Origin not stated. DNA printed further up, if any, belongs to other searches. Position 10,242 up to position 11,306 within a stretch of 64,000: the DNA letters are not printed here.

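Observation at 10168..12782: XRE regulator with palindromic operator divergent from a four-gene HNH nuclease / extended PRTase operon (defense- or toxin-like island)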

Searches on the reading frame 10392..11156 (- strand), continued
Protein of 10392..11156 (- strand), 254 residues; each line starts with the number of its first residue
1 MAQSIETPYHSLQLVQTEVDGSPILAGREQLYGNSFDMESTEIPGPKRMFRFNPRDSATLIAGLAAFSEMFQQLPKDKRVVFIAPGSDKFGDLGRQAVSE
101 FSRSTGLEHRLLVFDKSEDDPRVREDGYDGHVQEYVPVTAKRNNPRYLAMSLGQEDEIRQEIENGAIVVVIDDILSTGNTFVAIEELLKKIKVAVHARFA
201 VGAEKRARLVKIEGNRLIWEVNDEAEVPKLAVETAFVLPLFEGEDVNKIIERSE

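Call 37: search_protein_families(library=ncbifam, proteins=[P0033, P0034, P0035, P0036, P0037, P0038, P0039, P0040, P0043, P0045], max_evalue=0.001)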
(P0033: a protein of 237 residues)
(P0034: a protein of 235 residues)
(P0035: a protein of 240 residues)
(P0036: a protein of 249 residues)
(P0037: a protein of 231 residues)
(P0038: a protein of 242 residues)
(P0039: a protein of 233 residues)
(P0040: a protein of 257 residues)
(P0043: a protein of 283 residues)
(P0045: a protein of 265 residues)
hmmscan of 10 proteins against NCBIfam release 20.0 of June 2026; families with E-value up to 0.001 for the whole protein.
P0033 (237 aa): 8 families
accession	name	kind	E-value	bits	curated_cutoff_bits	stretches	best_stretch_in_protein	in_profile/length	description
NF002635.0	PRK02304.1-4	subfamily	1.7e-07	31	146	1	154-211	102-158/188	adenine phosphoribosyltransferase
NF040646.1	HPT_Archaea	equivalog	4.2e-07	29.7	200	1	154-205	101-151/184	hypoxanthine/guanine phosphoribosyltransferase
NF002636.0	PRK02304.1-5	equivalog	2.5e-06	27.1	125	1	161-193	111-143/176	adenine phosphoribosyltransferase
TIGR01090.1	apt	equivalog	2.7e-05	24.3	185.85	1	161-192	103-134/169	adenine phosphoribosyltransferase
NF002634.0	PRK02304.1-3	equivalog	3e-05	23.8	170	1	162-193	113-144/182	adenine phosphoribosyltransferase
NF002633.0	PRK02304.1-2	equivalog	4.2e-05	23.4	224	1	159-193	103-137/172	adenine phosphoribosyltransferase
NF005592.0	PRK07322.1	subfamily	4.2e-05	23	143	1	166-196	119-149/180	adenine phosphoribosyltransferase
NF009211.0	PRK12560.1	equivalog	5.5e-05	23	188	1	151-193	98-140/187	adenine phosphoribosyltransferase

P0034 (235 aa): 4 families
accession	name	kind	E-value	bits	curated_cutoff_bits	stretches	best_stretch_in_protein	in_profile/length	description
NF005592.0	PRK07322.1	subfamily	0.0001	21.7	143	1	156-191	116-151/180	adenine phosphoribosyltransferase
NF004689.0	PRK06031.1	equivalog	0.00031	20.1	175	1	133-186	132-180/233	phosphoribosyltransferase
NF002636.0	PRK02304.1-5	equivalog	0.00058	19.4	125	1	154-193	111-150/176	adenine phosphoribosyltransferase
TIGR01090.1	apt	equivalog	0.0009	19.4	185.85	0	152-193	101-142/169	adenine phosphoribosyltransferase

P0035 (240 aa): 5 families
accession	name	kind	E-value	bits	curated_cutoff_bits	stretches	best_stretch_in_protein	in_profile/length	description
TIGR01743.1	purR_Bsub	equivalog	0.00012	21.2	258.7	1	146-185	181-220/268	pur operon repressor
NF004689.0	PRK06031.1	equivalog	0.00028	20.2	175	1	133-186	133-181/233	phosphoribosyltransferase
NF009211.0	PRK12560.1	equivalog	0.00049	19.9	188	1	142-197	95-152/187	adenine phosphoribosyltransferase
NF002620.0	PRK02277.1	subfamily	0.00051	19.8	115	1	158-189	140-171/201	orotate phosphoribosyltransferase-like protein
NF002633.0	PRK02304.1-2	equivalog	0.00063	19.6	224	0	152-199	104-151/172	adenine phosphoribosyltransferase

P0036 (249 aa): 2 families
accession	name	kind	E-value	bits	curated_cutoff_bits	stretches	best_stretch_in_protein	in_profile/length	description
NF005592.0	PRK07322.1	subfamily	1.1e-08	34.7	143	1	29-192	6-146/180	adenine phosphoribosyltransferase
NF004689.0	PRK06031.1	equivalog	7e-06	25.4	175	1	62-191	67-179/233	phosphoribosyltransferase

P0037 (231 aa): 1 family
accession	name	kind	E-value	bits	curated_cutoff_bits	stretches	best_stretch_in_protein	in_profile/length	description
TIGR00336.1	pyrE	equivalog_domain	0.00063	19.6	106.8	0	148-184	96-132/173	orotate phosphoribosyltransferase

P0038 (242 aa): 5 families
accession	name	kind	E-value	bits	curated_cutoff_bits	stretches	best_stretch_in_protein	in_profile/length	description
NF002635.0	PRK02304.1-4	subfamily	6.9e-05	22.4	146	1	154-185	111-142/188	adenine phosphoribosyltransferase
NF040646.1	HPT_Archaea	equivalog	0.00027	20.6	200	1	154-184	110-140/184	hypoxanthine/guanine phosphoribosyltransferase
NF006328.0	PRK08558.1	equivalog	0.00034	20.3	184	1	140-179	157-197/238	adenine phosphoribosyltransferase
NF005592.0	PRK07322.1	subfamily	0.00037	19.9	143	0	137-178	104-140/180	adenine phosphoribosyltransferase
NF002633.0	PRK02304.1-2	equivalog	0.00082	19.2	224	0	141-178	94-131/172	adenine phosphoribosyltransferase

P0039 (233 aa): 6 families
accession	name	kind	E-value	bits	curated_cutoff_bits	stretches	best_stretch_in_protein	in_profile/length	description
NF005592.0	PRK07322.1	subfamily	6.9e-06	25.6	143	1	158-191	116-149/180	adenine phosphoribosyltransferase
NF002636.0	PRK02304.1-5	equivalog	0.00029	20.4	125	1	149-190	104-145/176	adenine phosphoribosyltransferase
NF002633.0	PRK02304.1-2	equivalog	0.00034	20.5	224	1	149-211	98-156/172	adenine phosphoribosyltransferase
TIGR00201.1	comF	subfamily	0.00058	19.8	233.55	1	160-191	150-180/190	ComF family protein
NF009211.0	PRK12560.1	equivalog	0.0008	19.2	188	0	156-211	108-159/187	adenine phosphoribosyltransferase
TIGR01090.1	apt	equivalog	0.00089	19.4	185.85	0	148-211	95-154/169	adenine phosphoribosyltransferase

P0040 (257 aa): 0 families

P0043 (283 aa): 0 families

P0045 (265 aa): 0 families

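Call 38: fold_search(model_id=the predicted structure, library=pdb)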
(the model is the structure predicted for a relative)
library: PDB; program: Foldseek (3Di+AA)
matches with E <= 10: 1755; with E <= 0.001: 3
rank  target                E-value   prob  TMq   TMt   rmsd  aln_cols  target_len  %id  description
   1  6hgq_B                2.6e-05  1.00  0.38  0.53   4.1       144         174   19  Crystal Structure of Human APRT wild type in complex with Hypoxanthine, PRPP and Mg2+ (released 2019-07-31)
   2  6fci_B                3.0e-05  1.00  0.40  0.55   3.7       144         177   21  Crystal Structure of Human APRT wild type in complex with Adenine, PRPP and Mg2+ (released 2018-08-15)
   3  4p82                  9.1e-04  1.00  0.35  0.48   6.1       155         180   11  Structure of PyrR protein from Bacillus subtilis (released 2014-12-17)
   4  1tc1_B                1.1e-03  0.99  0.31  0.39   6.3       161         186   17  A 1.4 ANGSTROM CRYSTAL STRUCTURE FOR THE HYPOXANTHINE PHOSPHORIBOSYLTRANSFERASE OF TRYPANOSOMA CRUZI (released 1999-10-07)
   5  8fx3_B                1.1e-03  0.98  0.30  0.34  11.2       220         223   10  Crystal structure of the Trypanosoma cruzi hypoxanthine-guanine-xanthine phosphoribosyltransferase (HGXPRT), isoform D (released 2023-07-19)
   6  4p80_B                1.2e-03  1.00  0.34  0.50   3.3       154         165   10  Structure of ancestral PyrR protein (AncGREENPyrR) (released 2014-12-17)
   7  1z7g_D                1.2e-03  1.00  0.31  0.37   4.6       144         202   10  Free human HGPRT (released 2005-08-02)
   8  5euc_D                1.2e-03  0.99  0.32  0.39   8.4       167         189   18  The role of the C-terminal region on the oligomeric state and enzymatic activity of Trypanosoma cruzi hypoxanthine pho (released 2016-03-30)
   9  5esx_A                1.5e-03  0.98  0.29  0.37   8.8       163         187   17  Crystal structure of hypoxanthine-guanine phosphoribosyltransferase complexed with GMP from Legionella pneumophila (released 2016-03-30)
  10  4p86_B                2.0e-03  1.00  0.36  0.50   5.0       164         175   13  Structure of PyrR protein from Bacillus subtilis with GMP (released 2014-12-17)
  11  1i0i_B                2.0e-03  0.99  0.33  0.40   5.3       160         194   18  ANALYSIS OF AN INVARIANT ASPARTIC ACID IN HPRTS-GLUTAMINE MUTANT (released 2002-05-29)
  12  4p86_C                2.2e-03  1.00  0.35  0.49   4.9       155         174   13  Structure of PyrR protein from Bacillus subtilis with GMP (released 2014-12-17)
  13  1i14_A                2.2e-03  0.99  0.30  0.38   5.8       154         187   16  ANALYSIS OF AN INVARIANT ASPARTIC ACID IN HPRTS-GLUTAMIC ACID MUTANT (released 2002-05-29)
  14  1r3u_B                2.3e-03  0.99  0.29  0.39   7.8       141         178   16  Crystal Structure of Hypoxanthine-Guanine Phosphoribosyltransferase from Thermoanaerobacter tengcongensis (released 2004-10-19)
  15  1i0l_B                2.3e-03  0.99  0.33  0.40   5.4       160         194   18  ANALYSIS OF AN INVARIANT ASPARTIC ACID IN HPRTS-ASPARAGINE MUTANT (released 2002-05-29)
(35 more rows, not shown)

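Call 40: search_protein_families(library=pfam, alignment_id=A3, max_evalue=0.01)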
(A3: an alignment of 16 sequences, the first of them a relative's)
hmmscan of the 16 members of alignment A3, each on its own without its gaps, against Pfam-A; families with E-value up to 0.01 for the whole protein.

A. member 1, P0001 (254 aa): 2 families
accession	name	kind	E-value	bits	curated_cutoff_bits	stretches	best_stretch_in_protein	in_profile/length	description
PF00156.33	Pribosyltran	-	5.2e-08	32.8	26.3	1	140-213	61-134/158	Phosphoribosyl transferase domain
PF15609.12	PRTase_2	-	0.0087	16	28.8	0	159-192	113-146/188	Phosphoribosyl transferase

B. families by the number of members that match (of 16 scanned): 3 families
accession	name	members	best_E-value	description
PF00156.33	Pribosyltran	12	5.2e-08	Phosphoribosyl transferase domain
PF24390.1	PRTase-CE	1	0.0081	PRTase-CE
PF15609.12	PRTase_2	1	0.0087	Phosphoribosyl transferase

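Call 41: search_protein_families(library=padloc, alignment_id=A3, max_evalue=0.01)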
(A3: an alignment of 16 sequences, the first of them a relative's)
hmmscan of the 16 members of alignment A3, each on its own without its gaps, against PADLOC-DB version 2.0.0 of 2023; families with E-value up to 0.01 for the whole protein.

A. member 1, P0001 (254 aa): 1 family
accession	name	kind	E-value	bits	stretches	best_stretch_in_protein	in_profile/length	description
PDLC03962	ShosT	-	1.2e-06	26.6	1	141-194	145-201/237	-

B. families by the number of members that match (of 16 scanned): 6 families
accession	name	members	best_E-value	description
PDLC03962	ShosT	11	1.2e-06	-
PDLC02935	PRTase_III-A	6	1.5e-05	-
PDLC02931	PRTase_III-A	3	0.00034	-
PDLC02932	PRTase_III-A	1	0.00036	-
PDLC03928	PsyrT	1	0.0017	-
PDLC02934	PRTase_III-A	1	0.0028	-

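Call 42: find_homologous_proteins(query=A3, max_evalue=0.00001)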
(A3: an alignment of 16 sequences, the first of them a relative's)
Query A3 (16 sequences) (254 aa, profile of the alignment): 18 proteins with E <= 0.00001 among 8000 candidates.
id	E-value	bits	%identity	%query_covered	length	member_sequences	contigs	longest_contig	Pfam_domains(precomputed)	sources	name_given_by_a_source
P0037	5.0e-72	260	27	43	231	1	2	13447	-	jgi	jgi:hypothetical protein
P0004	4.2e-69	250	78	100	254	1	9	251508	PF00156.34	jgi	jgi:hypothetical protein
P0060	5.2e-69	250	27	50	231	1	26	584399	-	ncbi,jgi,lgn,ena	-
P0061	6.0e-68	247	26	50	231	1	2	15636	-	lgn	-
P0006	4.3e-67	244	54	96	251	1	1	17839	PF00156.34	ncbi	-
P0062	1.0e-66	243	27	50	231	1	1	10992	-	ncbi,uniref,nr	ncbi:hypothetical protein KC660_03325 [Candidatus Dojkabacteria bacterium]|uniref:Phosphoribosyltran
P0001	1.6e-66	242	100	100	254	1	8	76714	PF00156.34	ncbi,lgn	-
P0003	4.5e-65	237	79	98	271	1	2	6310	PF00156.34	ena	-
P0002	3.6e-63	231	82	100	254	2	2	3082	PF00156.34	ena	-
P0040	1.1e-60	223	30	46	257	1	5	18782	-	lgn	-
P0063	1.4e-60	222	25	43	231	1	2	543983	-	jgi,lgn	jgi:hypothetical protein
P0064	3.7e-59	218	26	49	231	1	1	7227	-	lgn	-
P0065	7.9e-59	217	24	49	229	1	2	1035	-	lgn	-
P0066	1.1e-57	213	26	50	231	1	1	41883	-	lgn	-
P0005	2.4e-55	205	62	100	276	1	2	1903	-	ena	-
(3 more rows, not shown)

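Call 43: find_encoding_contigs(protein=P0060, flank=7000, max_places=3)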
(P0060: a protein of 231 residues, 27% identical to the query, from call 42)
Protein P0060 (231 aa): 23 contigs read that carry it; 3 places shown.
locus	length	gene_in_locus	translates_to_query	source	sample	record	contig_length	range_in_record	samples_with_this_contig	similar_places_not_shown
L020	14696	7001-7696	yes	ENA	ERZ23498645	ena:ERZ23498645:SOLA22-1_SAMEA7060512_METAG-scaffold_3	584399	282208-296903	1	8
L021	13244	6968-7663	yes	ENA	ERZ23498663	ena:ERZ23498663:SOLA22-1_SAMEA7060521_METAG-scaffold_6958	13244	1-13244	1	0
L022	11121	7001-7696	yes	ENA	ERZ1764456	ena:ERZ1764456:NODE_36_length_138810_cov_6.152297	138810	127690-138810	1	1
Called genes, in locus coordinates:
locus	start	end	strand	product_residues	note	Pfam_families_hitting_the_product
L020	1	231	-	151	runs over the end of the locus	PF13091:PLDc_2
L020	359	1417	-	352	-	PF01738:DLH (faint), PF02129:Peptidase_S15 (weak), PF20434:BD-FAE (weak), PF00561:Abhydrolase_1, PF12146:Hydrolase_4, PF12697:Abhydrolase_6, PF00326:Peptidase_S9, PF08840:BAAT_C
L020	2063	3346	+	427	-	PF26900:Phage_lambda_Ea47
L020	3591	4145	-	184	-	PF13302:Acetyltransf_3, PF13523:Acetyltransf_8, PF00583:Acetyltransf_1, PF13508:Acetyltransf_7 (weak)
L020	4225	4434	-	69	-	-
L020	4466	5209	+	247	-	PF05014:Nuc_deoxyrib_tr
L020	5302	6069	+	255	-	-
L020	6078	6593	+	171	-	PF00293:NUDIX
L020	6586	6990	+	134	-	-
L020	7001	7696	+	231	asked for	-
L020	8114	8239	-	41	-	-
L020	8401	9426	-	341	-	PF00583:Acetyltransf_1 (faint)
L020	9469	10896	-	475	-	PF07732:Cu-oxidase_3, PF13473:Cupredoxin_1 (faint), PF00394:Cu-oxidase, PF07731:Cu-oxidase_2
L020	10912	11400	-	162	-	-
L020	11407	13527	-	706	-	PF19335:HMBD, PF00122:E1-E2_ATPase, PF00702:Hydrolase, PF08282:Hydrolase_3 (faint)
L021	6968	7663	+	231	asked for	-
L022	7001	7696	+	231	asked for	-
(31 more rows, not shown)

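Call 44: find_encoding_contigs(protein=P0040, flank=7000, max_places=2)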
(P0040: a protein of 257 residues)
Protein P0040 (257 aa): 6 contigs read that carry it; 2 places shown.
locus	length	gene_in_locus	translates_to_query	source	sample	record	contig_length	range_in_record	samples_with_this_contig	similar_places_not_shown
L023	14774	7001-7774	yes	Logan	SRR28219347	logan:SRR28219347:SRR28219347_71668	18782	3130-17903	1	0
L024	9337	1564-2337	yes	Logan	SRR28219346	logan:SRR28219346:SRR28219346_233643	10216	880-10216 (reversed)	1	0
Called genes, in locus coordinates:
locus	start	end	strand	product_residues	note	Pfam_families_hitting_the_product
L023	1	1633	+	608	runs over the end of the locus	PF01841:Transglut_core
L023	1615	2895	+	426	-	PF01541:GIY-YIG, PF27096:UvrC_M, PF02151:UVR (faint), PF08459:UvrC_RNaseH_dom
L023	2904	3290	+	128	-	PF04020:Phage_holin_4_2 (weak)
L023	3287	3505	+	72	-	PF03840:SecG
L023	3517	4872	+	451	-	PF00496:SBP_bac_5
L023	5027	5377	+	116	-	PF00293:NUDIX, PF22327:Nudt16-like (faint)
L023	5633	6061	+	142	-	PF01797:Y1_Tnp (weak)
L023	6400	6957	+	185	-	PF01327:Pep_deformylase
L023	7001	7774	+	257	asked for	-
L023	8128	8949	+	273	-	PF13489:Methyltransf_23, PF13847:Methyltransf_31, PF08241:Methyltransf_11, PF08242:Methyltransf_12, PF13649:Methyltransf_25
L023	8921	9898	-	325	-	PF06068:TIP49 (weak), PF05496:RuvB_N, PF00004:AAA, PF00910:RNA_helicase (weak), PF03266:NTPase_1 (faint), PF13173:AAA_14 (weak), PF17864:AAA_lid_4, PF05491:WHD_RuvB, +1 more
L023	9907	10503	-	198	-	PF01330:RuvA_N, PF00633:HHH (faint), PF14520:HHH_5, PF07499:RuvA_C (weak)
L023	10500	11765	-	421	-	PF03952:Enolase_N, PF00113:Enolase_C, PF13378:MR_MLE_C (weak)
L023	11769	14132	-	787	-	PF01326:PPDK_N, PF00391:PEP-utilizers, PF02896:PEP-utilizers_C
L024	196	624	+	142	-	PF01797:Y1_Tnp (weak)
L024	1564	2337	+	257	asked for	-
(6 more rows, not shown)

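Call 58: search_solved_structures(query=A3, max_evalue=0.1, show_alignments=2)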
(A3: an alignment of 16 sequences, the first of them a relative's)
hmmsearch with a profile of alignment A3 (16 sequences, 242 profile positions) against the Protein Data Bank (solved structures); distinct sequences matched with E-value up to 0.1: 52.
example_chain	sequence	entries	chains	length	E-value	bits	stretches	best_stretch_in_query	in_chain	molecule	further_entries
5zgo_A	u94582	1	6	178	5.5e-09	38.7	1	27-208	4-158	Adenine phosphoribosyltransferase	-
6fsp_A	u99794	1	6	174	6.2e-09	38.6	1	28-205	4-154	PRPP-binding protein, adenine/guanine phosphoribosyltransferase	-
7f06_A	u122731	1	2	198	3.7e-06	29.5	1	161-213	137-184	adenine phosphopsicosyltransferase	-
6fd4_B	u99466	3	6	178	5.7e-06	28.9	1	154-195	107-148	Adenine phosphoribosyltransferase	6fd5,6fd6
6fch_A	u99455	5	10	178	6.5e-06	28.7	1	156-195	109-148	Adenine phosphoribosyltransferase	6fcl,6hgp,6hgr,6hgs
4x45_A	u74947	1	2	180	6.5e-06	28.7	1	156-195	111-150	Adenine phosphoribosyltransferase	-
6fci_A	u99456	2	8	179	6.5e-06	28.7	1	156-195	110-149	Adenine phosphoribosyltransferase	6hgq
4x44_A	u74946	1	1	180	6.5e-06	28.7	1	156-195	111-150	Adenine phosphoribosyltransferase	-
1ore_A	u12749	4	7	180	6.5e-06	28.7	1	156-195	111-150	Adenine phosphoribosyltransferase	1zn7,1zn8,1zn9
7xi2_A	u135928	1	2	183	2e-05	27.1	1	160-199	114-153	Adenine phosphoribosyltransferase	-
7y94_A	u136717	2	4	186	2e-05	27.1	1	160-199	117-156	Adenine phosphoribosyltransferase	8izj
2dy0_A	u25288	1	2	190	2e-05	27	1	160-199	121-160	Adenine phosphoribosyltransferase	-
9vlf_B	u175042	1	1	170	2.3e-05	26.9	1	159-196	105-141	Adenine phosphoribosyltransferase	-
4mb6_A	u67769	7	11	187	4.2e-05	26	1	160-198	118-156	Adenine phosphoribosyltransferase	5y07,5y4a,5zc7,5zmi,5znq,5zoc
5b6h_A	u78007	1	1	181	4.3e-05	26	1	160-198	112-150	Adenine phosphoribosyltransferase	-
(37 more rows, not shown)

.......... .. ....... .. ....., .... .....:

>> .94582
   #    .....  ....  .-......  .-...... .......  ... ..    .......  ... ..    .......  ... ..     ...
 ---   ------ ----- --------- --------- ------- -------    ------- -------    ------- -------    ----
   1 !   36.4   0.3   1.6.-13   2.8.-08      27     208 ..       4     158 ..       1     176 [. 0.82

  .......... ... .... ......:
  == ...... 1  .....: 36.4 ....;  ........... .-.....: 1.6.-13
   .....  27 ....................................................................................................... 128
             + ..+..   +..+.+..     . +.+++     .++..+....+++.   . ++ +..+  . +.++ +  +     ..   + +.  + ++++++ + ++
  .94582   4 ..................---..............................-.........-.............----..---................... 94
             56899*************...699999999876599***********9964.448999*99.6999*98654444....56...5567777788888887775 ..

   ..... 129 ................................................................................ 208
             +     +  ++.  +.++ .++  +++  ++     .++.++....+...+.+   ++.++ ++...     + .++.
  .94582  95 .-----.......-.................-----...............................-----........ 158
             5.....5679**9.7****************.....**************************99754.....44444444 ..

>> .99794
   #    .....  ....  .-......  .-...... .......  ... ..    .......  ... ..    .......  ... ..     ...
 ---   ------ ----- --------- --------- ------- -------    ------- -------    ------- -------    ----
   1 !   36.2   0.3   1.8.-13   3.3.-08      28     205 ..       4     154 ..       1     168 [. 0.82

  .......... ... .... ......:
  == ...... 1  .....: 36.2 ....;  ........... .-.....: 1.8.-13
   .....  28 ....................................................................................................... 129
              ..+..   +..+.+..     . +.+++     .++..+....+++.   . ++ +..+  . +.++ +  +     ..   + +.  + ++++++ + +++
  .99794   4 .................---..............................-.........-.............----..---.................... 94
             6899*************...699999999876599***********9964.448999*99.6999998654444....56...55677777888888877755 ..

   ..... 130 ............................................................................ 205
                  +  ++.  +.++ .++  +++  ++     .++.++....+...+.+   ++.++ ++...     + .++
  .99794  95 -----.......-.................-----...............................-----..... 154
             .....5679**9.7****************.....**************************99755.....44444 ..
